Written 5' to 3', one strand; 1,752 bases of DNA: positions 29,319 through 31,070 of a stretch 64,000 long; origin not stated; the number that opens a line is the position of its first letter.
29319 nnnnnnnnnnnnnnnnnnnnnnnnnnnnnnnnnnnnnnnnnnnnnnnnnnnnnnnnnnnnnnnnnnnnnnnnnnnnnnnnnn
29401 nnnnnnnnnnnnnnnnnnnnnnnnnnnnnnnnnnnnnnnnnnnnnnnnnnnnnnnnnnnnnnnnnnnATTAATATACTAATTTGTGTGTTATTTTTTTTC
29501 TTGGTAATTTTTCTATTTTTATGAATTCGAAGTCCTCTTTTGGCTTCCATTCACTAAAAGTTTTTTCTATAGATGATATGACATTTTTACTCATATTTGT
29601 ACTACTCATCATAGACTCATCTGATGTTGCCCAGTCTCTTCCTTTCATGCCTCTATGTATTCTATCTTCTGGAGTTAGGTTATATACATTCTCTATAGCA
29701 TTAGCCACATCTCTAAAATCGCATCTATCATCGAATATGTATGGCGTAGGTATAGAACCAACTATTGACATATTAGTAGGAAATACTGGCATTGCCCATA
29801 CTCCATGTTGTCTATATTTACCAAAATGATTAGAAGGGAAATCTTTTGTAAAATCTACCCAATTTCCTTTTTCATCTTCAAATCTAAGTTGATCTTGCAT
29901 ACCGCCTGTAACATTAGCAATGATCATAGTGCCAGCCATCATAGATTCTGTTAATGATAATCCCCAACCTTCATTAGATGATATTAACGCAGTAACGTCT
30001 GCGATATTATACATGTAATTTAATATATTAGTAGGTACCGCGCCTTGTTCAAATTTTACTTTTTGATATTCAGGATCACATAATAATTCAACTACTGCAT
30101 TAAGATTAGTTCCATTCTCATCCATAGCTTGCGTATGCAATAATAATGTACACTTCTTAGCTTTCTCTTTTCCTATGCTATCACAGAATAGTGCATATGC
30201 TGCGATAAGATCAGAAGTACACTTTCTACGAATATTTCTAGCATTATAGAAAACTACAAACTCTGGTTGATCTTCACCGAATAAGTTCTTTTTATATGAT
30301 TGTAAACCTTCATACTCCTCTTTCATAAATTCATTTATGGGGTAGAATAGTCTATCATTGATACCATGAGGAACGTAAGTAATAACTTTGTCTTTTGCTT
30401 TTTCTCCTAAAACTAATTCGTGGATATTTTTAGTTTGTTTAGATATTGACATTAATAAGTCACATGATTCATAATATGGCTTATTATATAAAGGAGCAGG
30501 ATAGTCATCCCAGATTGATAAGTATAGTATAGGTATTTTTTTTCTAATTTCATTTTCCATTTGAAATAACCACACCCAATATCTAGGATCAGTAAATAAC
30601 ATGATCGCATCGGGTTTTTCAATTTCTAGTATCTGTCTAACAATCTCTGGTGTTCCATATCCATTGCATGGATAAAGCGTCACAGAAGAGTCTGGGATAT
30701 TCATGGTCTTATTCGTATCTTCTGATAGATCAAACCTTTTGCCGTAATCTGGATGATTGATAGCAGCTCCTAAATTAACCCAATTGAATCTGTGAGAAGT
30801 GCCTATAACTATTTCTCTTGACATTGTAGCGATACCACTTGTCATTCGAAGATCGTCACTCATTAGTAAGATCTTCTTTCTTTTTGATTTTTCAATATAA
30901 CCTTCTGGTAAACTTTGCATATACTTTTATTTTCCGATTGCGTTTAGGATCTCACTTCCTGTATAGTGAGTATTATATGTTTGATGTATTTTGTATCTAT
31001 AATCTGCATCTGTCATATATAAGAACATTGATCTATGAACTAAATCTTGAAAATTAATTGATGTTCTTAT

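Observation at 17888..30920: A 13-kb polysaccharide/deoxysugar biosynthesis island inside a lytic-type phage genome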

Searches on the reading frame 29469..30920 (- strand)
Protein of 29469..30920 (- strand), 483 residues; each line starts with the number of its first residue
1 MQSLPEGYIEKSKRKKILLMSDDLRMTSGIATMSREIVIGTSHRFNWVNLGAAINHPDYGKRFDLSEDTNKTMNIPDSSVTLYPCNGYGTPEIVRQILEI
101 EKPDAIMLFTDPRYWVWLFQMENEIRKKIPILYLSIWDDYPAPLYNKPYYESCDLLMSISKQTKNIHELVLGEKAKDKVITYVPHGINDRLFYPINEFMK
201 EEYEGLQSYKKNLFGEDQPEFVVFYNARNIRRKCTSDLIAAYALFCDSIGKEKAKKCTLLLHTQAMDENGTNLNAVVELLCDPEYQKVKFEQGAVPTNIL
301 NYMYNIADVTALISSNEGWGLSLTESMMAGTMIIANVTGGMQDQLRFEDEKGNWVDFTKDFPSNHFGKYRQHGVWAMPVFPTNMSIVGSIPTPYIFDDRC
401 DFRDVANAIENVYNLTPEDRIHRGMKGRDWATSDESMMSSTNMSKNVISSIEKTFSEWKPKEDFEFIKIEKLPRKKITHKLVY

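Call 5: search_protein_families(library=pfam, proteins=[window:29469-30920:-], max_evalue=0.01)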
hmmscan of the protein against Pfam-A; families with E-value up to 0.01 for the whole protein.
window:29469-30920:- (483 aa): 2 families
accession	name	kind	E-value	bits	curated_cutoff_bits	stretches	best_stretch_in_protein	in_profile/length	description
PF00534.26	Glycos_transf_1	-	5.4e-10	39.5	26.4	1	292-358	78-143/172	Glycosyl transferases group 1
PF13692.12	Glyco_trans_1_4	-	7.9e-05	23.4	27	1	286-346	59-116/142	Glycosyl transferases group 1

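Call 22: find_related_loci(query=A1, collection=viral_contigs, flank=10000)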
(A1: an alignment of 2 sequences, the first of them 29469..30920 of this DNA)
Query A1 (483 aa) in viral_contigs; peptide patterns used: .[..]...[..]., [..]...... (x = any residue, [..] = any of these).
600 stretches matched a pattern (row limit reached: there are more); 562 encode a relative of the query (tblastn E <= 1e-3); the best 80 are kept; 80 distinct loci.
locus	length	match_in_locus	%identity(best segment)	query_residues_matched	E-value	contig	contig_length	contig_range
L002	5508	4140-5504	84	1-455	0e+0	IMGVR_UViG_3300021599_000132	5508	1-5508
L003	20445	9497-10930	79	6-483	0e+0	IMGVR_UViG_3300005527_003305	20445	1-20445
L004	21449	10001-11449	72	1-483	0e+0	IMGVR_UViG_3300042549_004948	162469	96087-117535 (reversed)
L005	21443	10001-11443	73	1-483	0e+0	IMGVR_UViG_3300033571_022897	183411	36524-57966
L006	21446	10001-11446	71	2-483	0e+0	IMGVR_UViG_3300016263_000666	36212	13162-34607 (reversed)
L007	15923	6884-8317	70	6-483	0e+0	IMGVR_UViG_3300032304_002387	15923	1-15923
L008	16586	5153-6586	70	6-483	0e+0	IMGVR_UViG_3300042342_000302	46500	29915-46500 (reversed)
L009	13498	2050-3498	69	1-483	0e+0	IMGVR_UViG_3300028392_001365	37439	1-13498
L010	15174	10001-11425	72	9-483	0e+0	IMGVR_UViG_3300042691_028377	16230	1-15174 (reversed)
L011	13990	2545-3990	69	2-483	0e+0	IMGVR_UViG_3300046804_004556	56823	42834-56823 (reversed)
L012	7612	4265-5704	70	4-483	0e+0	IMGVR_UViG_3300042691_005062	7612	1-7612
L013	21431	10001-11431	69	7-483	0e+0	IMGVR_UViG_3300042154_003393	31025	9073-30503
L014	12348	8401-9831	69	7-483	0e+0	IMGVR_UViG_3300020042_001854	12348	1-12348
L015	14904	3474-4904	69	7-483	0e+0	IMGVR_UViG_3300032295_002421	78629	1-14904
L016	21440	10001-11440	66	4-483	0e+0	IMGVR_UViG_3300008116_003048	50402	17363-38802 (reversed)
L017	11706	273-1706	67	6-483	0e+0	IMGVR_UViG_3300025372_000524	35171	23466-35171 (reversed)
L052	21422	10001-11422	61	8-483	0e+0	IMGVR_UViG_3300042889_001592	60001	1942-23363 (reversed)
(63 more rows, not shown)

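Call 33: search_protein_families(library=phrogs, proteins=[window:29469-30920:-], max_evalue=0.001)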
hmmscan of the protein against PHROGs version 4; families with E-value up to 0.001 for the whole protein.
window:29469-30920:- (483 aa): 1 family
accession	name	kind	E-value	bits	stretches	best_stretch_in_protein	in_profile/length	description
phrog_2170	-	moron, auxiliary metabolic gene and host takeover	2e-20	74.2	1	87-353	53-301/374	glycosyltransferase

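Call 34: search_solved_structures(query=window:29469-30920:-, max_evalue=1)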
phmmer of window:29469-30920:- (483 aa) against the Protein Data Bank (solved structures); distinct sequences matched with E-value up to 1: 13.
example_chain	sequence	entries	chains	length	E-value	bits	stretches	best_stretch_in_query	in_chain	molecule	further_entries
3oy2_A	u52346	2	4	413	0.00037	22.5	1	220-344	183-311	Glycosyltransferase B736L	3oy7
6n1x_A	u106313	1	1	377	0.024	16.5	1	300-356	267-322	Glycosyltransferase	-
6d9t_A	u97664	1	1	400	0.026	16.4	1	300-356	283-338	Glycosyl transferase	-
3c4q_A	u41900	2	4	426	0.041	15.7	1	288-352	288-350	Predicted glycosyltransferases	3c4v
3c48_A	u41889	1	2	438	0.043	15.7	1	288-352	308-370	Predicted glycosyltransferases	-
6kih_A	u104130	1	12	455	0.058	15.2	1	183-345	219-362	Tll1590 protein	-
2x6q_A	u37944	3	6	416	0.089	14.6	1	299-345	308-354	TREHALOSE-SYNTHASE TRET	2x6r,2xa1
9dcm_B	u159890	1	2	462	0.22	13.3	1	299-356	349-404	Sucrose-phosphate synthase-like protein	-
8vrf_B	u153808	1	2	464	0.22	13.3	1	299-356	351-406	Sucrose-phosphate synthase-like protein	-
8uag_A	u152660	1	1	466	0.23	13.3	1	299-356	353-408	Sucrose-phosphate synthase-like protein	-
5d00_A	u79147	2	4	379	0.34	12.7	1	301-346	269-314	N-acetyl-alpha-D-glucosaminyl L-malate synthase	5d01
9vv9_A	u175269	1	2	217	0.34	12.7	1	144-220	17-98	C2 and GRAM domain-containing protein At5g50170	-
2xa2_A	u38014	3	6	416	0.61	11.9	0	299-345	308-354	TREHALOSE-SYNTHASE TRET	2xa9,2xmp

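Call 48: search_protein_families(library=pfam, alignment_id=A2, max_evalue=0.00001)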
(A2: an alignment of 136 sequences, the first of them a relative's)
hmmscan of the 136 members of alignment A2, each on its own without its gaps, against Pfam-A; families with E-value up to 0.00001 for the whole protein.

A. member 1, L057:11244-12209:+ (322 aa): 4 families
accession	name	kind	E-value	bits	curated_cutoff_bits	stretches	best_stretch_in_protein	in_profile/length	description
PF16363.11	GDP_Man_Dehyd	-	4e-114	382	27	1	5-312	1-332/332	GDP-mannose 4,6 dehydratase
PF01370.27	Epimerase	-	2e-61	207.9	20.9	1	5-245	2-239/240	NAD dependent epimerase/dehydratase family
PF04321.23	RmlD_sub_bind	-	1.4e-11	44.4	27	1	4-193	3-162/287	RmlD substrate binding domain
PF02719.21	Polysacc_synt_2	-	1.1e-06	28.5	20.2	1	6-113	3-117/293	Polysaccharide biosynthesis protein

B. families by the number of members that match (of 136 scanned): 82 families (the first 25 are shown)
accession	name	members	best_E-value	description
PF05050.19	Methyltransf_21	8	5.9e-23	Methyltransferase FkbM domain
PF00535.33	Glycos_transf_2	8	7e-21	Glycosyl transferase family 2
PF13578.12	Methyltransf_24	7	1.2e-15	Methyltransferase domain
PF01370.27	Epimerase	4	2e-61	NAD dependent epimerase/dehydratase family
PF04321.23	RmlD_sub_bind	4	6e-50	RmlD substrate binding domain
PF13649.12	Methyltransf_25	4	9.5e-15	Methyltransferase domain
PF13489.12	Methyltransf_23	4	3.2e-14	Methyltransferase domain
PF01041.23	DegT_DnrJ_EryC1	3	9.2e-74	DegT/DnrJ/EryC1/StrS aminotransferase family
PF00132.30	Hexapep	3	3.1e-24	Bacterial transferase hexapeptide (six repeats)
PF08241.18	Methyltransf_11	3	7.4e-15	Methyltransferase domain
PF08242.18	Methyltransf_12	3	3.3e-13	Methyltransferase domain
PF16363.11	GDP_Man_Dehyd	2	4e-114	GDP-mannose 4,6 dehydratase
PF18922.5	DUF5672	2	3.6e-21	Protein of unknown function (DUF5672)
PF05711.17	TylF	2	2.8e-17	Macrocin-O-methyltransferase (TylF)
PF00852.26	Glyco_transf_10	2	9.1e-11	Glycosyltransferase family 10 (fucosyltransferase) C-term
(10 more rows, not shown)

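Call 50: search_protein_families(library=ncbifam, proteins=[L052:13767-15122:+, L052:15126-16076:+, L052:16082-16879:+, L052:16882-17274:+, L052:17264-19009:+, L052:19013-19810:+, L052:19782-20537:+], max_evalue=0.00001)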
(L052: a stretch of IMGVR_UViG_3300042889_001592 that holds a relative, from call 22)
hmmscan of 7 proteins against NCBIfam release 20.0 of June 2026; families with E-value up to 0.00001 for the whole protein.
L052:13767-15122:+ (452 aa): 7 families
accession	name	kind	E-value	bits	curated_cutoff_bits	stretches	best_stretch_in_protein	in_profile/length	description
NF011936.0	PRK15407.1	equivalog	7.7e-137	456.6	423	1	18-451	10-436/440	lipopolysaccharide biosynthesis protein RfbH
TIGR03588.1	PseC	equivalog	1.2e-48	166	423.5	1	46-448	3-377/380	UDP-4-amino-4,6-dideoxy-N-acetyl-beta-L-altrosamine transaminase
TIGR04181.1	NHT_00031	hypoth_equivalog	8.7e-45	153.1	420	2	48-253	4-218/359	LegC family aminotransferase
NF008687.0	PRK11706.1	equivalog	5.3e-34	117.6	375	1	45-248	2-198/375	dTDP-4-amino-4,6-dideoxygalactose transaminase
NF008658.2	PRK11658.1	equivalog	9.2e-31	106.8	631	1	43-261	3-212/379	UDP-4-amino-4-deoxy-L-arabinose aminotransferase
TIGR02379.1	ECA_wecE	subfamily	1.1e-27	96.8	434.85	1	47-247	4-198/376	dTDP-4-amino-4,6-dideoxy-D-glucose transaminase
TIGR04427.1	PLP_DesI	equivalog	1.1e-26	93.9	650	1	81-263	56-232/390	dTDP-4-dehydro-6-deoxyglucose aminotransferase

L052:15126-16076:+ (317 aa): 19 families
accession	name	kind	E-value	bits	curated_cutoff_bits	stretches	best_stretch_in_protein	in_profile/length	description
TIGR01181.1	dTDP_gluc_dehyt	equivalog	3.1e-88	295.9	365.1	1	5-309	3-309/321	dTDP-glucose 4,6-dehydratase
NF007490.0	PRK10084.1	subfamily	1e-56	192.5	649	1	4-309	3-332/361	dTDP-glucose 4,6-dehydratase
NF007582.0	PRK10217.1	equivalog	2.7e-56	191.2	698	1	1-308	1-328/355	dTDP-glucose 4,6-dehydratase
TIGR04180.1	EDH_00030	hypoth_equivalog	6.1e-32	110.9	475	1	4-268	1-266/297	NAD-dependent 4,6-dehydratase LegB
TIGR01179.1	galE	equivalog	9.6e-24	83.8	262.3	1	4-309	2-319/332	UDP-glucose 4-epimerase GalE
TIGR02622.1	CDP_4_6_dhtase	equivalog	1e-17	64.3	278.45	1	2-312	5-331/352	CDP-glucose 4,6-dehydratase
NF047922.1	GDPFucSynFcl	equivalog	1.4e-13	50.9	500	1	69-305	55-295/308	GDP-L-fucose synthase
TIGR01472.1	gmd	equivalog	7.1e-13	48.5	415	1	2-231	1-243/342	GDP-mannose 4,6-dehydratase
NF008872.0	PRK11908.1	equivalog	2.2e-12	46.7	294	1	1-314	1-338/349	bifunctional UDP-4-keto-pentose/UDP-xylose synthase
TIGR02197.1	heptose_epim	equivalog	3.6e-10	39.5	274.6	1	5-265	2-265/316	ADP-glyceromanno-heptose 6-epimerase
NF011728.1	PRK15181.1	equivalog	6.1e-10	38.6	760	1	4-241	18-266/348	Vi polysaccharide biosynthesis UDP-N-acetylglucosaminuronic acid C-4 epimerase TviC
NF042422.1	oxyalk_red_OleD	equivalog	7e-10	38.8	580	1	4-211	3-200/329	2-alkyl-3-oxoalkanoate reductase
TIGR03466.1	HpnA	hypoth_equivalog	1.8e-08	33.7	367.65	1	3-191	2-182/327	hopanoid-associated sugar epimerase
NF042423.1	oxyalk_red_Shew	equivalog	2.7e-08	33.2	580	1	2-199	9-194/331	2-alkyl-3-oxoalkanoate reductase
TIGR01214.1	rmlD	equivalog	5.2e-08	32.3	224.05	1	4-192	2-168/285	dTDP-4-dehydrorhamnose reductase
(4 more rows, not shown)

L052:16082-16879:+ (266 aa): 0 families

L052:16882-17274:+ (131 aa): 0 families

L052:17264-19009:+ (582 aa): 54 families (the best 25 are shown)
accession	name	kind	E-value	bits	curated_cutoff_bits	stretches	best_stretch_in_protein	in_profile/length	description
TIGR00118.1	acolac_lg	equivalog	2.4e-107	359.7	538.35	1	1-543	1-532/557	biosynthetic-type acetolactate synthase large subunit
NF006524.0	PRK08978.1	equivalog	8.4e-106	354.4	738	1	2-542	2-521/548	acetolactate synthase 2 catalytic subunit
NF004710.0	PRK06048.1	equivalog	2e-96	323.7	976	1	1-544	8-536/561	acetolactate synthase large subunit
NF006016.1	PRK08155.1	equivalog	4.7e-95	319.1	870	1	4-542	6-529/554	acetolactate synthase large subunit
NF006581.0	PRK09107.1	equivalog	5.2e-91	305.7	974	1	3-546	13-554/595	acetolactate synthase 3 large subunit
NF005228.0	PRK06725.1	equivalog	2.4e-89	300.1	991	1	4-544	19-544/571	acetolactate synthase large subunit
NF005651.0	PRK07418.1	subfamily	9e-89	298.3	942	1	5-544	23-558/617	acetolactate synthase large subunit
NF004919.0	PRK06276.1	equivalog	3.8e-87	293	866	1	1-550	1-543/582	acetolactate synthase large subunit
NF006319.0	PRK08527.1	equivalog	4e-87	292.9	905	1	2-533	5-526/565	acetolactate synthase large subunit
NF005860.0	PRK07789.1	equivalog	1e-86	291.6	881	1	4-542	37-575/615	acetolactate synthase large subunit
NF005058.0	PRK06466.1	equivalog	2.1e-86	290.6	951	1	4-535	7-536/574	acetolactate synthase 3 large subunit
NF005824.0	PRK07710.1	equivalog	1e-84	284.9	976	1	4-554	20-557/573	acetolactate synthase large subunit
NF005584.0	PRK07282.1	equivalog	3.4e-83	280.1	970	1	4-520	13-516/566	acetolactate synthase large subunit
NF006525.0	PRK08979.1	equivalog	1.6e-82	277.7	1084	1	4-533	7-532/572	acetolactate synthase 3 large subunit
NF005364.0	PRK06882.1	equivalog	2.8e-79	267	1083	1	4-536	7-535/574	acetolactate synthase 3 large subunit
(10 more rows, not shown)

L052:19013-19810:+ (266 aa): 0 families

L052:19782-20537:+ (252 aa): 0 families
